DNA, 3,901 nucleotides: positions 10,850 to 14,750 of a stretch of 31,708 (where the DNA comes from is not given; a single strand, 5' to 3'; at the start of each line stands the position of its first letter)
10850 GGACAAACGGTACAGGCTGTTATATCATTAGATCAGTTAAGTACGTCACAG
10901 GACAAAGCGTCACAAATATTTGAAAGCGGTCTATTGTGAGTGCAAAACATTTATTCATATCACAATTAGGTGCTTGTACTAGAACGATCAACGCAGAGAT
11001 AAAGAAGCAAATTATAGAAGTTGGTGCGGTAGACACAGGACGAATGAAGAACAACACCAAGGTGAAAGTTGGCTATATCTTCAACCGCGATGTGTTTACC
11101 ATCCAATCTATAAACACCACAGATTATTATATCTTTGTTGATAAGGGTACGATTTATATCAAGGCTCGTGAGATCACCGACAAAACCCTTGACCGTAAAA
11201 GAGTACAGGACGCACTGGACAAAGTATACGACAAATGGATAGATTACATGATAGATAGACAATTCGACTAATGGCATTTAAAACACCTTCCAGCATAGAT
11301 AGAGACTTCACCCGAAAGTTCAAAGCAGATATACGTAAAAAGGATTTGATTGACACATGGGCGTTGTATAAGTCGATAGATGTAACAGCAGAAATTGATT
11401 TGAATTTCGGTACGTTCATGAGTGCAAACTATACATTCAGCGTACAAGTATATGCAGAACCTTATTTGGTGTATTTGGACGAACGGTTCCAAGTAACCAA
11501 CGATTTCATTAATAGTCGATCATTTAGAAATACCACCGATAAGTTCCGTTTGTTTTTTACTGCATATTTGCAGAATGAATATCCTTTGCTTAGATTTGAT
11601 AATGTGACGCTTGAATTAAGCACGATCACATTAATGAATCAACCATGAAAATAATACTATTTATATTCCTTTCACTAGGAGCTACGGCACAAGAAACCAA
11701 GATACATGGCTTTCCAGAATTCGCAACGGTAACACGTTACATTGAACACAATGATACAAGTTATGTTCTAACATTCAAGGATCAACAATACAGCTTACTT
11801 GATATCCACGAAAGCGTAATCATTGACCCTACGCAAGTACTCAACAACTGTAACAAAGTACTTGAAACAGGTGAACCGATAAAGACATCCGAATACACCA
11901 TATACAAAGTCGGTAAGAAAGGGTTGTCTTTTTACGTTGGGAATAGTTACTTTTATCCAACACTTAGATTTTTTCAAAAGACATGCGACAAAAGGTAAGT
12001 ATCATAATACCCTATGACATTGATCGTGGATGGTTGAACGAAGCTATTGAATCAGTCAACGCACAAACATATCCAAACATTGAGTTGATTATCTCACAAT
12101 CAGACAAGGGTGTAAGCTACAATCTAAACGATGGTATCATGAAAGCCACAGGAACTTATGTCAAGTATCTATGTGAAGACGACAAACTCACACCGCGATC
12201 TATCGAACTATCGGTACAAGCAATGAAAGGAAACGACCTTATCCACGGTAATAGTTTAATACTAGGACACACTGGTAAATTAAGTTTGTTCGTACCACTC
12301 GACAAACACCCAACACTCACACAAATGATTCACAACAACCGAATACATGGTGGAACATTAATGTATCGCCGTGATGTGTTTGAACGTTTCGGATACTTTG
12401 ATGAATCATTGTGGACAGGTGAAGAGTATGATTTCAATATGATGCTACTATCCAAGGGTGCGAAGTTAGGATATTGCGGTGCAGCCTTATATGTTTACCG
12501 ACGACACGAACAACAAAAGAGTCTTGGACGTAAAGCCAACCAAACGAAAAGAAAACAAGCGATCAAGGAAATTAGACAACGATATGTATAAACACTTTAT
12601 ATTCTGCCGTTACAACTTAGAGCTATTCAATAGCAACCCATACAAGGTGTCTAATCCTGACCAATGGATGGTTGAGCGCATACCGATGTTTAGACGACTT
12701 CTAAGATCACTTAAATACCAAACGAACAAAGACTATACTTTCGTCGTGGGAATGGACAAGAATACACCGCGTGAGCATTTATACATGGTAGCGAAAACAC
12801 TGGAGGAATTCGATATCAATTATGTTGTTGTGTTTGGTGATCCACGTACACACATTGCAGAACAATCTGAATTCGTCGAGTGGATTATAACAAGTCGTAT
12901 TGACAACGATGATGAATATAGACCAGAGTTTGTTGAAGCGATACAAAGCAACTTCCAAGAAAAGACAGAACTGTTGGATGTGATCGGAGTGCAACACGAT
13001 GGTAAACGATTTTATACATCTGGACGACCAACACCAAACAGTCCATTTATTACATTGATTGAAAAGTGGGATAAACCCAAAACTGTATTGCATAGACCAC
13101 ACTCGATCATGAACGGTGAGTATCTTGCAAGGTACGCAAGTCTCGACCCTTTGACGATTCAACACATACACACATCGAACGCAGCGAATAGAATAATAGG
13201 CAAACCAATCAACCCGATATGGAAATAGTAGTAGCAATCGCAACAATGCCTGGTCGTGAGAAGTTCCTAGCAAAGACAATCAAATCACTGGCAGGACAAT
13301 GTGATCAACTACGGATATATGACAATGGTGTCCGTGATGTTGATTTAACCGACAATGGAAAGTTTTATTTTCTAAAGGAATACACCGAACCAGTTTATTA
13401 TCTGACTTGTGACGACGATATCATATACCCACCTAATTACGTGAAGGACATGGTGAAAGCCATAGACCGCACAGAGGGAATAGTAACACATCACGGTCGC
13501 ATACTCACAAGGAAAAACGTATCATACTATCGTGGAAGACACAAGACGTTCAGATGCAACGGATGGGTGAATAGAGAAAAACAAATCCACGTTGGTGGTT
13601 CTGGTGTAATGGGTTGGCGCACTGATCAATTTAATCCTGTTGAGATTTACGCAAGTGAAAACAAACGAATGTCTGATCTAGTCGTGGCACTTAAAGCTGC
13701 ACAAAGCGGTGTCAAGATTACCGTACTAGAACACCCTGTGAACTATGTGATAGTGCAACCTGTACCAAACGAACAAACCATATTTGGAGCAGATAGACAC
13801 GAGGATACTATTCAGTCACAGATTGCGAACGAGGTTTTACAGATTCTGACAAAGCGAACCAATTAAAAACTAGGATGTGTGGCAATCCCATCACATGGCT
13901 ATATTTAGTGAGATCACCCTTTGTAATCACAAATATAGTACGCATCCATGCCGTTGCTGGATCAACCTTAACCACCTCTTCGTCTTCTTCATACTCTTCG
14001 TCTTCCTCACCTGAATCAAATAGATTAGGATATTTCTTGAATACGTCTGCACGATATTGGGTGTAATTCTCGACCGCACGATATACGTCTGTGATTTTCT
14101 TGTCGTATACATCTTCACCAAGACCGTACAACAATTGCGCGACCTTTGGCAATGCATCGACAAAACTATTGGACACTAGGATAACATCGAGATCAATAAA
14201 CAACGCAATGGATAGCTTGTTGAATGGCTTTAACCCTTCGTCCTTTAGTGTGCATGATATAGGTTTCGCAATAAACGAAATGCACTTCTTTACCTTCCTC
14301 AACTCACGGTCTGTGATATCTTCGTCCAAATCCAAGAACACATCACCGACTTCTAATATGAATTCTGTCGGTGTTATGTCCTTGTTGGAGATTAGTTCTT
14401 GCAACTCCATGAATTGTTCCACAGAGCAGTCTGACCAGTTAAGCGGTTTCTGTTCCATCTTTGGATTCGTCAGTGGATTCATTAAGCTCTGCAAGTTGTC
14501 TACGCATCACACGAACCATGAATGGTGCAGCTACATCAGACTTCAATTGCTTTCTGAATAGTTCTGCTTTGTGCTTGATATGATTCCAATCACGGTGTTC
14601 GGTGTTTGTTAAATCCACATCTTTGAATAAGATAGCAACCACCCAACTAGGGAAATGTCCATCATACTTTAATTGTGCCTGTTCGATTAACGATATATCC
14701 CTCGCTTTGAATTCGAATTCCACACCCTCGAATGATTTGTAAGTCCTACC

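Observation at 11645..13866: Secreted protein plus three glycosyltransferases between the tail and head modules of a phage with no visible lysogeny genes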

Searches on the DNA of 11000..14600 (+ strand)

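Call 5: search_dna_similar(query=window:11000-14600:+, collection=phages, mode=distant, max_rows=30)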
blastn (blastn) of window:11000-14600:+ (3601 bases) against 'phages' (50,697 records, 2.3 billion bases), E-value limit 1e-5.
No match.

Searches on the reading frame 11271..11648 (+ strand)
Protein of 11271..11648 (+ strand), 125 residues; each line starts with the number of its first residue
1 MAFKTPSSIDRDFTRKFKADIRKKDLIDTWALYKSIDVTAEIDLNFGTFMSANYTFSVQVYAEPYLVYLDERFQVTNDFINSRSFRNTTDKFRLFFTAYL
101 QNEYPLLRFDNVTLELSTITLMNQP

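Call 4: search_protein_families(library=pfam, proteins=[window:11271-11648:+], max_evalue=0.1)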
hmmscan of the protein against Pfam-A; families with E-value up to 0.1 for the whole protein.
window:11271-11648:+ (125 aa): 0 families

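Call 6: search_protein_families(library=phrogs, proteins=[window:11271-11648:+], max_evalue=0.01)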
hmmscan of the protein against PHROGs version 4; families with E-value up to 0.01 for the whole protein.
window:11271-11648:+ (125 aa): 0 families

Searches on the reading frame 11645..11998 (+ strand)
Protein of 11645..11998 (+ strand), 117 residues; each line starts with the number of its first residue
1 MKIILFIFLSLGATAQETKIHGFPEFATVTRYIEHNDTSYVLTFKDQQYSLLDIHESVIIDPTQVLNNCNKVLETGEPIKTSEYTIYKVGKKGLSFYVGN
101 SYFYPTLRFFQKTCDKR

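Call 4: search_protein_families(library=pfam, proteins=[window:11645-11998:+], max_evalue=0.1)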
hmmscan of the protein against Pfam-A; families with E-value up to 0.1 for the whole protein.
window:11645-11998:+ (117 aa): 0 families

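Call 6: search_protein_families(library=phrogs, proteins=[window:11645-11998:+], max_evalue=0.01)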
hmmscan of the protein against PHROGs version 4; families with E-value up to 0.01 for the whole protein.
window:11645-11998:+ (117 aa): 1 family
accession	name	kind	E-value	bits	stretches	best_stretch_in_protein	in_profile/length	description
phrog_16696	-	unknown function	0.0012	19.9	1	13-94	18-95/155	-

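Call 89: search_protein_families(library=ncbifam, proteins=[window:11645-11998:+], max_evalue=0.01)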
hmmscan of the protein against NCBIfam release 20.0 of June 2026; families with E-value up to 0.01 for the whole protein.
window:11645-11998:+ (117 aa): 0 families

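Call 100: search_protein_representatives(protein=window:11645-11998:+)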
Query: 117 residues. Proteins with E-value up to 0.001 (for the whole library): 7; up to 1e-10: 4; up to 1e-30: 1. The best 7 are listed.
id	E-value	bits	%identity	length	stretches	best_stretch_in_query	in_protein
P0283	3.1e-73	259.1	100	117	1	1-117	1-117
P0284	7.2e-16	74.3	43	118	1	1-101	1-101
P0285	3.2e-15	72.3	41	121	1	5-117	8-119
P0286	1.1e-13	67.2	28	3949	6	38-103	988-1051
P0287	9.7e-06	41.7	32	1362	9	63-105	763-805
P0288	1.4e-05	41.2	34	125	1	1-113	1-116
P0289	1.3e-04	38.0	38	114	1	3-102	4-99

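Call 101: search_protein_families(library=pfam, proteins=[P0286, P0287, P0284, P0285], max_evalue=0.001)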
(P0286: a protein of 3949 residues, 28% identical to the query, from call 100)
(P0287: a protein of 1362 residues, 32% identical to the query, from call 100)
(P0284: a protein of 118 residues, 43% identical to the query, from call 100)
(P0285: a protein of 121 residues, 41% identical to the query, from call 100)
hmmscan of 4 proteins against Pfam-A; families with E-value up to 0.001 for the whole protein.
P0286 (3949 aa): 13 families
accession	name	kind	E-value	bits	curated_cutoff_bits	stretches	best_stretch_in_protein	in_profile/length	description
PF13306.12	LRR_5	-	0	1579.9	27.7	17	3248-3375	1-126/127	BspA type Leucine rich repeat region (6 copies)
PF13855.12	LRR_8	-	9.5e-79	259.5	27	0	1091-1136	11-57/61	Leucine rich repeat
PF23952.1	LRR_EndoS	-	9.8e-22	77.8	27.9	0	346-407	50-113/116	Endo-beta-N-acetylglucosaminidase EndoS LRR domain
PF02368.24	Big_2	-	4.6e-21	75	22.8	2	3644-3704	10-70/79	Bacterial Ig-like domain (group 2)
PF00404.24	Dockerin_1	-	2.6e-18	66.4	22.9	2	2876-2928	2-54/57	Dockerin type I domain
PF05725.18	FNIP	-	4.8e-13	49.5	21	0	1525-1564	2-40/44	FNIP Repeat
PF13620.12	CarboxypepD_reg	-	2.1e-10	41.2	32.3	2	787-864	1-75/82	Carboxypeptidase regulatory-like domain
PF14200.12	RicinB_lectin_2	-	3.6e-07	31.2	25.6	1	3722-3796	10-81/89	Ricin-type beta-trefoil lectin domain-like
PF22359.2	Big-like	-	6.3e-07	30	27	0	3058-3083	12-37/48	Bacterial Ig-like domain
PF20786.2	DUF6840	-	1.5e-06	28.9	26.8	0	192-214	58-80/92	Family of unknown function (DUF6840)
PF04770.17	ZF-HD_dimer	-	1.7e-06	28.6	27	0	716-731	10-25/55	ZF-HD protein dimerisation region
PF08239.17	SH3_3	-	5.9e-06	26.8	27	1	3890-3946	2-53/54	Bacterial SH3 domain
PF13715.12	CarbopepD_reg_2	-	2.6e-05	24.6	32.2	0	788-859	1-65/88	CarboxypepD_reg-like domain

P0287 (1362 aa): 3 families
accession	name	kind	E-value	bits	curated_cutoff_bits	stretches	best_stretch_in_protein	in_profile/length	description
PF19081.6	Ig_7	-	3.4e-213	691.1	27.3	11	1087-1169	1-84/84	Ig-like domain CHU_C associated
PF09971.14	DUF2206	-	7.9e-08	32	35.6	0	535-572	63-100/368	Predicted membrane protein (DUF2206)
PF03807.23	F420_oxidored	-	8.8e-08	33.1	21.6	0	1126-1173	24-73/94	NADP oxidoreductase coenzyme F420-dependent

P0284 (118 aa): 1 family
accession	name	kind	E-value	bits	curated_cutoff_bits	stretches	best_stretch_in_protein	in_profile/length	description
PF08470.16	NTNH_C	-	0.00012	22.6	23.9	1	22-109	63-149/162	Nontoxic nonhaemagglutinin C-terminal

P0285 (121 aa): 0 families
